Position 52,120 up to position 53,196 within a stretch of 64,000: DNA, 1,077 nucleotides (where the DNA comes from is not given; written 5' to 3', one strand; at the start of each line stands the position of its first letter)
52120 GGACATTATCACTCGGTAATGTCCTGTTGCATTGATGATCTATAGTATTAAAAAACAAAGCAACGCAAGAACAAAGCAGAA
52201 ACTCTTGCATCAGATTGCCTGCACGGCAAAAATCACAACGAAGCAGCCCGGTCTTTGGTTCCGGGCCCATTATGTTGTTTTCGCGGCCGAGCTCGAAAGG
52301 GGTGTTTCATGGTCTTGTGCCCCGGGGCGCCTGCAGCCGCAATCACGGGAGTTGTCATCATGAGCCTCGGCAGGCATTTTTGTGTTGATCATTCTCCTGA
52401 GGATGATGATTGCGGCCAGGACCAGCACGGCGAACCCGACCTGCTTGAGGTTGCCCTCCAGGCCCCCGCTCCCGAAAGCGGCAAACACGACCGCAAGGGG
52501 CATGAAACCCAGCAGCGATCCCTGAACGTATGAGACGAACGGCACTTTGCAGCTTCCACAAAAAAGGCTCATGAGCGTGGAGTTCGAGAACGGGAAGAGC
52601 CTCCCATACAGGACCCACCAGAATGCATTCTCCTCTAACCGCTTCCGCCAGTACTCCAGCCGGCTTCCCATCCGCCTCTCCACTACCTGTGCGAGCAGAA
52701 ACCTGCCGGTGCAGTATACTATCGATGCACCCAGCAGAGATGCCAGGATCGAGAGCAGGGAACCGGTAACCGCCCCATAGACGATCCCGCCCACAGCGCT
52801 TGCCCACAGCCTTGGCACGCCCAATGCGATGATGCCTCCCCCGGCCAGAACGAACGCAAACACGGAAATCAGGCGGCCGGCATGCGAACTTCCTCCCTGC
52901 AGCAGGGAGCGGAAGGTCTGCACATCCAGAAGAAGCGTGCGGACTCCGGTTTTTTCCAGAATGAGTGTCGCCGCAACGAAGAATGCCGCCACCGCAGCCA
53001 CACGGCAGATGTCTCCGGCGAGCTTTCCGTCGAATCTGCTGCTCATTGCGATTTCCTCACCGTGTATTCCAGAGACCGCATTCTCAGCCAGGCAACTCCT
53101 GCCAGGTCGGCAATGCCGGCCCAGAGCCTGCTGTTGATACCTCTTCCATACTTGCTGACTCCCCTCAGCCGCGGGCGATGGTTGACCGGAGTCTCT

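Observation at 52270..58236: GT-C transferase + two-component system + coupled GT2/TVP38 pair: candidate Gtr-like surface-glycosylation module with a DedA-type protein in the flippase slot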

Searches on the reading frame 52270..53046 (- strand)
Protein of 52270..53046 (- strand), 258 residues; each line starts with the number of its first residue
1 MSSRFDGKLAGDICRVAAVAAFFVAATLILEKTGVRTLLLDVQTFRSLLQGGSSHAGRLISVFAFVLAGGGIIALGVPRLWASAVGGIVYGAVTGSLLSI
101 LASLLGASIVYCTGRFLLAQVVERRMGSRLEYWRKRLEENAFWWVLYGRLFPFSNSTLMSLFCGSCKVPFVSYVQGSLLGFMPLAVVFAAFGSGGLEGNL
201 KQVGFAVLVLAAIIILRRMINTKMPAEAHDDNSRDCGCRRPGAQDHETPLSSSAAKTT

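Call 5: search_protein_families(library=pfam, proteins=[window:52270-53046:-], max_evalue=0.001)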
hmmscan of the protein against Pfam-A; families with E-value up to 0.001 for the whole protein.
window:52270-53046:- (258 aa): 1 family
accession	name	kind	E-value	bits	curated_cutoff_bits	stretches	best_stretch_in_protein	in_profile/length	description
PF09335.16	VTT_dom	-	5.4e-18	66.1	33.9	1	77-193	1-122/123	VTT domain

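Call 8: search_protein_families(library=ncbifam, proteins=[window:52270-53046:-], max_evalue=0.001)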
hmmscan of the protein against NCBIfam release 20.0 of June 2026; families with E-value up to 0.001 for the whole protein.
window:52270-53046:- (258 aa): 0 families

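Call 14: find_homologous_proteins(query=window:52270-53046:-, max_evalue=0.00001)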
Query window:52270-53046:- (258 aa): 182 proteins with E <= 0.00001 among 8000 candidates; the best 120 are listed.
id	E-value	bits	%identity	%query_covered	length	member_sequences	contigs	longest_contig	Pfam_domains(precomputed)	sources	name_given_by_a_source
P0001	1.4e-163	560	100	100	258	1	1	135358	PF09335.17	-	-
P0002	1.7e-101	357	69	91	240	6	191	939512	PF09335.17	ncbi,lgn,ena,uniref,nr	ncbi:MAG: TVP38/TMEM64 family protein [Desulfomonilia bacterium]|uniref:VTT domain-containing protei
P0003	2.1e-100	353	64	100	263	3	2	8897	PF09335.17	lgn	-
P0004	3.8e-100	353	71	90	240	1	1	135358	PF09335.17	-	-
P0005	7.9e-98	345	68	90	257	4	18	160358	PF09335.17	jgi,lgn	jgi:uncharacterized membrane protein YdjX (TVP38/TMEM64 family)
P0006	7.3e-96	339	66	93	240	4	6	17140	PF09335.17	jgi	jgi:uncharacterized membrane protein YdjX (TVP38/TMEM64 family)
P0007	2.0e-82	295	62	87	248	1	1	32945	PF09335.17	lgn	-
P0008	1.7e-81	292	57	90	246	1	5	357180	PF09335.17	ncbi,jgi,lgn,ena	-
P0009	2.6e-80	288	59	88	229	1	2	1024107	PF09335.17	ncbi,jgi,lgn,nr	ncbi:MAG: VTT domain-containing protein [Syntrophaceae bacterium]|nr:VTT domain-containing protein [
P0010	5.1e-80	287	63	83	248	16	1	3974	PF09335.17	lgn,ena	-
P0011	1.8e-79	285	58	88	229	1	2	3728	PF09335.17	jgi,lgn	-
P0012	1.9e-79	285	58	91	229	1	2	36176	PF09335.17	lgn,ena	-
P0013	5.4e-79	283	53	96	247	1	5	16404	PF09335.17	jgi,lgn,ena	jgi:uncharacterized membrane protein YdjX (TVP38/TMEM64 family)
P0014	6.5e-79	283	58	88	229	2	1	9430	PF09335.17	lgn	-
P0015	1.2e-78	282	57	91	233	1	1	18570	PF09335.17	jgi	jgi:uncharacterized membrane protein YdjX (TVP38/TMEM64 family)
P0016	1.2e-78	282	58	88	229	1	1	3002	PF09335.17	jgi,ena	-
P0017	2.4e-78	281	58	88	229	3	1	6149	PF09335.17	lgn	-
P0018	3.3e-78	281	58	85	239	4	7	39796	PF09335.17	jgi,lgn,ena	-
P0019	5.5e-78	280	57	86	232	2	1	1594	PF09335.17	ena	-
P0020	5.6e-78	280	57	87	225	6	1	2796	PF09335.17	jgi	jgi:uncharacterized membrane protein YdjX (TVP38/TMEM64 family)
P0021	1.0e-77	279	55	89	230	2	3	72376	PF09335.17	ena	-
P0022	2.1e-77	278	58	88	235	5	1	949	PF09335.17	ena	-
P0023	7.2e-77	276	58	88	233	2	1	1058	PF09335.17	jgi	jgi:uncharacterized membrane protein YdjX (TVP38/TMEM64 family)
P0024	8.8e-77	276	57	86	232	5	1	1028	PF09335.17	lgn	-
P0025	1.3e-76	276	57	88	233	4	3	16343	PF09335.17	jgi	jgi:uncharacterized membrane protein YdjX (TVP38/TMEM64 family)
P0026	4.1e-76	274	54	91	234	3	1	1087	PF09335.17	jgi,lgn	jgi:uncharacterized membrane protein YdjX (TVP38/TMEM64 family)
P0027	4.5e-76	274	52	89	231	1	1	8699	PF09335.17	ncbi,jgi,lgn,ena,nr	ncbi:MAG TPA: VTT domain-containing protein [Desulfomonilia bacterium]|nr:VTT domain-containing prot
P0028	5.7e-76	273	50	96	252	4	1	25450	PF09335.17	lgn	-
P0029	1.2e-75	272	54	97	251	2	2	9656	PF09335.17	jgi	jgi:uncharacterized membrane protein YdjX (TVP38/TMEM64 family)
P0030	1.4e-75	272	55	91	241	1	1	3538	PF09335.17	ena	-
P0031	1.8e-75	272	62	83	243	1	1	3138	PF09335.17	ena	-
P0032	5.1e-75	270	57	85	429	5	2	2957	PF07238.20,PF09335.17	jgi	jgi:uncharacterized membrane protein YdjX (TVP38/TMEM64 family)/Tfp pilus assembly protein PilZ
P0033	7.6e-75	270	56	88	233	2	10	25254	PF09335.17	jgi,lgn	jgi:uncharacterized membrane protein YdjX (TVP38/TMEM64 family)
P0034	1.4e-74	269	56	86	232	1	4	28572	PF09335.17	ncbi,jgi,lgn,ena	-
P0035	1.5e-74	269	54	91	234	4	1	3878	PF09335.17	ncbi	-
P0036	5.5e-74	267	53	90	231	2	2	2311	PF09335.17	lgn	-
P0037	1.1e-73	266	55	90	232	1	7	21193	PF09335.17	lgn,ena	-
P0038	1.9e-73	265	48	94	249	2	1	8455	PF09335.17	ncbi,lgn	-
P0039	1.9e-73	265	54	90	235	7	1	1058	PF09335.17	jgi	jgi:uncharacterized membrane protein YdjX (TVP38/TMEM64 family)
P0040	3.2e-73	264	54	91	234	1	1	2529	PF09335.17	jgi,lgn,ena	-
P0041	3.6e-73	264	52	90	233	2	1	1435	PF09335.17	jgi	jgi:uncharacterized membrane protein YdjX (TVP38/TMEM64 family)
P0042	4.1e-73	264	56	88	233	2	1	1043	PF09335.17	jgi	jgi:uncharacterized membrane protein YdjX (TVP38/TMEM64 family)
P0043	5.6e-73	264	59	88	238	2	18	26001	PF09335.17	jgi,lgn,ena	-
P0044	1.3e-72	262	53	91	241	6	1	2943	PF09335.17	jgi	-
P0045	2.3e-72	262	53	91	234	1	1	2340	PF09335.17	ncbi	-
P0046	1.1e-71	259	53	86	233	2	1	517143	PF09335.17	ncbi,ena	-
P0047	1.3e-71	259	50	93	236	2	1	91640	PF09335.17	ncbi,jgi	jgi:uncharacterized membrane protein YdjX (TVP38/TMEM64 family)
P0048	2.1e-71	259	50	93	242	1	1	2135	PF09335.17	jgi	jgi:uncharacterized membrane protein YdjX (TVP38/TMEM64 family)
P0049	2.3e-71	258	54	90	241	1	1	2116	PF09335.17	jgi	jgi:uncharacterized membrane protein YdjX (TVP38/TMEM64 family)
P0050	2.3e-71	258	53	92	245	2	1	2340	PF09335.17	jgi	jgi:uncharacterized membrane protein YdjX (TVP38/TMEM64 family)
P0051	2.3e-71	258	55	86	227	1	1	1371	PF09335.17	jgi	jgi:uncharacterized membrane protein YdjX (TVP38/TMEM64 family)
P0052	3.2e-71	258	56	86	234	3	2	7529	PF09335.17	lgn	-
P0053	3.9e-71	258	51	90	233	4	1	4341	PF09335.17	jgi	jgi:uncharacterized membrane protein YdjX (TVP38/TMEM64 family)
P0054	4.4e-71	257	54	91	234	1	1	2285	PF09335.17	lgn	-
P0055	1.1e-70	256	54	91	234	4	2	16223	PF09335.17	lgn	-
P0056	1.2e-70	256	52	92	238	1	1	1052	PF09335.17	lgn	-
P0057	2.7e-70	255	51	90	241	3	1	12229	PF09335.17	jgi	jgi:uncharacterized membrane protein YdjX (TVP38/TMEM64 family)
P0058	5.4e-70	254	53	86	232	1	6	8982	PF09335.17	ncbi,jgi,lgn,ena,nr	ncbi:MAG TPA: VTT domain-containing protein [Methanoregulaceae archaeon]|nr:VTT domain-containing pr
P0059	8.4e-70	253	53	89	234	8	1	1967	PF09335.17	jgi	jgi:uncharacterized membrane protein YdjX (TVP38/TMEM64 family)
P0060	2.7e-69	252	54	86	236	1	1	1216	PF09335.17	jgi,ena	-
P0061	3.4e-69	251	52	89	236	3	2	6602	PF09335.17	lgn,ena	-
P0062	4.6e-69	251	60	79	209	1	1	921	PF09335.17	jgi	jgi:uncharacterized membrane protein YdjX (TVP38/TMEM64 family)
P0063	5.3e-69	251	52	90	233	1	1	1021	PF09335.17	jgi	jgi:uncharacterized membrane protein YdjX (TVP38/TMEM64 family)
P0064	1.1e-68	250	50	91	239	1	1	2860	PF09335.17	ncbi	-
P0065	1.2e-68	250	49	90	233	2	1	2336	PF09335.17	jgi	jgi:uncharacterized membrane protein YdjX (TVP38/TMEM64 family)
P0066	3.0e-68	248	50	90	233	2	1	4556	PF09335.17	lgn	-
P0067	4.1e-68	248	54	86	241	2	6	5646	PF09335.17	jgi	jgi:uncharacterized membrane protein YdjX (TVP38/TMEM64 family)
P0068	4.3e-68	248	49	90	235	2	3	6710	PF09335.17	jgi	jgi:uncharacterized membrane protein YdjX (TVP38/TMEM64 family)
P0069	4.4e-68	248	52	88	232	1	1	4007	PF09335.17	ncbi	-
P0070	4.5e-68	248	60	79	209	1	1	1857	PF09335.17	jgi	jgi:uncharacterized membrane protein YdjX (TVP38/TMEM64 family)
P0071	5.9e-68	247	50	86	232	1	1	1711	PF09335.17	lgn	-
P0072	1.2e-67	246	60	79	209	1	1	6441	PF09335.17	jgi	jgi:uncharacterized membrane protein YdjX (TVP38/TMEM64 family)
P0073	1.4e-67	246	51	88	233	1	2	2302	PF09335.17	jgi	jgi:uncharacterized membrane protein YdjX (TVP38/TMEM64 family)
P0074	1.6e-67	246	52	87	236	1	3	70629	PF09335.17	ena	-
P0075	1.8e-67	246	51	88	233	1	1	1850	PF09335.17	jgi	jgi:uncharacterized membrane protein YdjX (TVP38/TMEM64 family)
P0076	1.8e-67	246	55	86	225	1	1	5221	PF09335.17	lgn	-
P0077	4.6e-67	244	48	90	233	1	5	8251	PF09335.17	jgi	jgi:uncharacterized membrane protein YdjX (TVP38/TMEM64 family)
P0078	6.3e-67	244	52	88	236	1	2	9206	PF09335.17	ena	-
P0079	1.1e-66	243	50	88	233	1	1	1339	PF09335.17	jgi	jgi:uncharacterized membrane protein YdjX (TVP38/TMEM64 family)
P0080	1.7e-66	242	56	76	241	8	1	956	PF09335.17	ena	-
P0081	6.2e-66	241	52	90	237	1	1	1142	PF09335.17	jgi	jgi:uncharacterized membrane protein YdjX (TVP38/TMEM64 family)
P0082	6.9e-66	240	51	88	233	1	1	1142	PF09335.17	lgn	-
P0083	9.7e-66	240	47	90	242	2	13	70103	PF09335.17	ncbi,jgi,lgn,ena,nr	ncbi:MAG TPA: VTT domain-containing protein [Deltaproteobacteria bacterium]|jgi:uncharacterized memb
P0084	1.1e-65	240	53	82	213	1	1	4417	PF09335.17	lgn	-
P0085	4.5e-65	238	53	83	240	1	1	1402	PF09335.17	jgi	jgi:uncharacterized membrane protein YdjX (TVP38/TMEM64 family)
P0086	5.7e-65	237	50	89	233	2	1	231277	PF09335.17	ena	-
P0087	6.3e-65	237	50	90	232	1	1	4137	PF09335.17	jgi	jgi:uncharacterized membrane protein YdjX (TVP38/TMEM64 family)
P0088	7.3e-65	237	53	85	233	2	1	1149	PF09335.17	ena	-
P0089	1.1e-64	236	47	91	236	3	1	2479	PF09335.17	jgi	-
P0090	3.2e-64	235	52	87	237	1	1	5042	PF09335.17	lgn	-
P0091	5.8e-64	234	47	89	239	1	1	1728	PF09335.17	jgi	jgi:uncharacterized membrane protein YdjX (TVP38/TMEM64 family)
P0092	6.2e-64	234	51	83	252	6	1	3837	PF09335.17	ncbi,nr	ncbi:MAG TPA: VTT domain-containing protein [Deltaproteobacteria bacterium]|nr:VTT domain-containing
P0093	6.5e-64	234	47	87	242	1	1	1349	PF09335.17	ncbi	-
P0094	9.7e-64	233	48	86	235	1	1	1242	PF09335.17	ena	-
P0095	1.2e-63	233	51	88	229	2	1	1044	PF09335.17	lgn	-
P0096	5.3e-63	231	49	90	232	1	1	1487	PF09335.17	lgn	-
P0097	6.6e-63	231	50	81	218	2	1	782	PF09335.17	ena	-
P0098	8.7e-63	230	50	86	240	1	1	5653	PF09335.17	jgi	jgi:uncharacterized membrane protein YdjX (TVP38/TMEM64 family)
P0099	1.3e-62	230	52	86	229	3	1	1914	PF09335.17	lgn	-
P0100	2.0e-62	229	46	88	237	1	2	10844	PF09335.17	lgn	-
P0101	4.7e-62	228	50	89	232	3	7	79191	PF09335.17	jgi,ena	-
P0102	4.9e-62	228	48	88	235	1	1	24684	PF09335.17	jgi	jgi:uncharacterized membrane protein YdjX (TVP38/TMEM64 family)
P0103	5.4e-62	228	47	89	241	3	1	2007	PF09335.17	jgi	-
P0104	5.4e-62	228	49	88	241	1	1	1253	PF09335.17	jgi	jgi:uncharacterized membrane protein YdjX (TVP38/TMEM64 family)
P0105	6.2e-62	227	53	79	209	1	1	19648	PF09335.17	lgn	-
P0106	7.4e-62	227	45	89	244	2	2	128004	PF09335.17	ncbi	-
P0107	2.2e-61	226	48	92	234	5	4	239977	PF09335.17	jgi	-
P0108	2.6e-61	225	45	88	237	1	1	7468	PF09335.17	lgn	-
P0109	5.4e-61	224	45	91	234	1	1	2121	PF09335.17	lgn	-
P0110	3.8e-60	222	51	84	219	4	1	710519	PF09335.17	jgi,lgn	-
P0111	1.4e-59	220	46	86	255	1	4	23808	PF09335.17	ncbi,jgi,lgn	-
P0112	1.9e-59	219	44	93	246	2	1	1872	PF09335.17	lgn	-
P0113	2.2e-59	219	45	86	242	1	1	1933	PF09335.17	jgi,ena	jgi:uncharacterized membrane protein YdjX (TVP38/TMEM64 family)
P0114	6.0e-59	218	47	85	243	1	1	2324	PF09335.17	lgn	-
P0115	6.5e-59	218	47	84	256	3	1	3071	PF09335.17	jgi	-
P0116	7.2e-59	217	44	90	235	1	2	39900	PF09335.17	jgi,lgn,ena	-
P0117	2.5e-58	216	43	97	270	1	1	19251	PF09335.17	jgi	jgi:uncharacterized membrane protein YdjX (TVP38/TMEM64 family)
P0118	6.4e-58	214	46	88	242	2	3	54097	PF09335.17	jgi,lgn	-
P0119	1.3e-57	213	50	81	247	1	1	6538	PF09335.17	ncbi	-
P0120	4.4e-57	212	45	90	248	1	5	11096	PF09335.17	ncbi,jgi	ncbi:MAG: VTT domain-containing protein [Deltaproteobacteria bacterium]|jgi:uncharacterized membrane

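Call 16: find_related_loci(query=A1, collection=genome_contigs, flank=10000)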
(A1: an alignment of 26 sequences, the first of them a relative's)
Query A1 (258 aa) in genome_contigs; peptide patterns used: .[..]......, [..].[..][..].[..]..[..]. (x = any residue, [..] = any of these).
55 stretches matched a pattern; 46 encode a relative of the query (tblastn E <= 1e-3); 46 distinct loci.
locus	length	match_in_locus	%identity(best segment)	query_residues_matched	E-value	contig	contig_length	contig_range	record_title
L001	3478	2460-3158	68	1-233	2e-98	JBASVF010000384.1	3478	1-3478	MAG: Desulfomonilia bacterium isolate MFD13470_ilm_asm_bin26 k127_63855, whole genome shotgun sequence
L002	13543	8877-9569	57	1-231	1e-87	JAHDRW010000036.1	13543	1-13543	MAG: Deltaproteobacteria bacterium isolate SV3-B1.1 k141_68682, whole genome shotgun sequence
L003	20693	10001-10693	57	1-231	1e-87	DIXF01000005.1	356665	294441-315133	MAG TPA_asm: Syntrophaceae bacterium UBA6087 UBA6087_contig_695, whole genome shotgun sequence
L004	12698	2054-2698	63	9-223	1e-84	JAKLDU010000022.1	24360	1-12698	MAG: Deltaproteobacteria bacterium isolate RA.bin117 RA.bin117_22, whole genome shotgun sequence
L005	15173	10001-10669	57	1-223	2e-83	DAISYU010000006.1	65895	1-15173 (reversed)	MAG TPA_asm: Thermodesulfobacteriota bacterium isolate CTOTU18761 NODE_322_length_65895_cov_10.677643, whole genome shot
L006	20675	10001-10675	56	1-225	3e-82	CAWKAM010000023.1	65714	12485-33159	MAG: uncultured delta proteobacterium isolate MFD03726.bin.1.124 genome assembly, contig: contig_38834, whole genome sho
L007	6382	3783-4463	52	1-227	9e-82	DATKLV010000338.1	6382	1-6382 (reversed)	MAG TPA_asm: Desulfomonilia bacterium isolate SMAG_U14694 k141_3721706, whole genome shotgun sequence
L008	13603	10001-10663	57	1-221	2e-81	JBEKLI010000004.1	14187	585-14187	MAG: Desulfomonilia bacterium isolate SPRUCE 367 SPRUCE_367_4, whole genome shotgun sequence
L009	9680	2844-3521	59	1-226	7e-81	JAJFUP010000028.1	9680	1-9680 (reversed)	MAG: Deltaproteobacteria bacterium isolate bin.476 k141_3550037, whole genome shotgun sequence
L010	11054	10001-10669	56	1-223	3e-80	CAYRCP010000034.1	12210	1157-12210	MAG TPA_asm: uncultured Bacteriovoracaceae bacterium isolate binchicken_co42_315 genome assembly, contig: NODE_8144_leng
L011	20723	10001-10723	52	1-244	7e-79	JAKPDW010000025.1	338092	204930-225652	MAG: Deltaproteobacteria bacterium isolate JPMR_maxbin.080 k141_353800, whole genome shotgun sequence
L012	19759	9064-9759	53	1-232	2e-78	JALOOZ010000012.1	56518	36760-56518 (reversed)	MAG: Thermodesulfobacteriota bacterium isolate Prado116 scaffold_2019, whole genome shotgun sequence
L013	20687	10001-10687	52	1-230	3e-78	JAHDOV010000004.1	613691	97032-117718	MAG: Deltaproteobacteria bacterium isolate SL3-B22.2 k141_37262, whole genome shotgun sequence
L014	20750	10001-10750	52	6-258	2e-77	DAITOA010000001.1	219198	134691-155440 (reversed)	MAG TPA_asm: Thermodesulfobacteriota bacterium isolate CTOTU18766 NODE_18_length_219198_cov_27.751053, whole genome shot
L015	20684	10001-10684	59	1-228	4e-77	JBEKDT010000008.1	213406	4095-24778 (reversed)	MAG: Desulfomonilia bacterium isolate SPRUCE 18 SPRUCE_18_8, whole genome shotgun sequence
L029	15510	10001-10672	44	8-232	1e-54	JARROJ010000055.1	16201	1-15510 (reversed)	MAG: Lysobacterales bacterium isolate Spart_147_MAG scaffold_1229, whole genome shotgun sequence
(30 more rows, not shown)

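Call 34: search_solved_structures(query=A1, max_evalue=1)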
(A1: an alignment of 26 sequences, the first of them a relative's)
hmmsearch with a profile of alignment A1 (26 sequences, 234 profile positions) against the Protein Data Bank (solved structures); distinct sequences matched with E-value up to 1: 0.

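Call 35: search_protein_representatives(alignment_id=A1)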
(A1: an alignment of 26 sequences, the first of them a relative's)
Query: 26 sequences, 234 profile positions. Proteins with E-value up to 0.001 (for the whole library): 7505; up to 1e-10: 1085; up to 1e-30: 49. The best 150 are listed.
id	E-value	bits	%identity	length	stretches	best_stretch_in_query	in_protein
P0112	1.3e-83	296.5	-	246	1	1-227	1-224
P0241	5.3e-77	274.9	-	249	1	11-225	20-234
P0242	1.0e-74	267.4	-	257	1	6-230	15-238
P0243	1.8e-71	256.8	-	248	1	6-223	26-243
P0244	5.6e-71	255.2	-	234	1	26-183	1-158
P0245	1.0e-69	251.1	-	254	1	6-228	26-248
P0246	4.6e-66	239.1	-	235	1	12-231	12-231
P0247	5.9e-66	238.8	-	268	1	7-226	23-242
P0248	4.2e-64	232.7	-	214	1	26-228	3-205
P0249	1.4e-62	227.7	-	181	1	60-228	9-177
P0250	1.7e-59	217.6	-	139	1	100-231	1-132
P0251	3.1e-59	216.8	-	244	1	10-224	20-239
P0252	3.4e-59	216.6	-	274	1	9-214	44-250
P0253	1.6e-57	211.2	-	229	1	19-222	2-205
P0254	6.2e-57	209.3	-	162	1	2-162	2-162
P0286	8.2e-34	133.6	-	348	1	90-196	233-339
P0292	2.0e-25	106.1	-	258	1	13-217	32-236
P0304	1.2e-22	97.1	-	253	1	6-217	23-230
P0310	4.1e-22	95.3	-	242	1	5-220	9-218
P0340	1.6e-20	90.1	-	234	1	13-219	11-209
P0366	3.2e-19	85.8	-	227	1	15-225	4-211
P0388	9.1e-19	84.3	-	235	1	58-227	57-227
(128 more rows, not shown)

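Call 65: predict_structure(alignment_id=A1)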
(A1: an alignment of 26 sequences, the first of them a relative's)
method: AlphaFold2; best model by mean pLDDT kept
length: 258 residues; sequences in the alignment: 26
mean_pLDDT: 77.2   pTM: 0.64
mean pLDDT of the five models: 77.2, 73.4, 72.1, 71.6, 71.2
residues with pLDDT >= 90: 61; 70-90: 128; 50-70: 53; < 50: 16
segments of 3 or more residues with pLDDT < 50: 238-240, 242-247
pLDDT, mean of each block of 10 residues (from residue 1): 64 81 78 69 79 86 91 84 84 87 91 93 92 91 77 70 93 87 73 56 74 81 62 49 51 60
secondary structure, 60 per line:
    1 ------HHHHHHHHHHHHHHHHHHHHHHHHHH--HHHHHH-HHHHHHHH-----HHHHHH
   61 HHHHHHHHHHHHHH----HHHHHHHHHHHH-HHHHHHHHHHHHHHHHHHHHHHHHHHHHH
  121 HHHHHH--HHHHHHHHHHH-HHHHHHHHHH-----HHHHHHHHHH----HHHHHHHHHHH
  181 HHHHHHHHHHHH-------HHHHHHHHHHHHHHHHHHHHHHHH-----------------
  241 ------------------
elements in order: H7-32 H35-40 H42-49 H55-74 H79-90 H92-126 H129-139 H141-150 H156-165 H170-192 H200-223
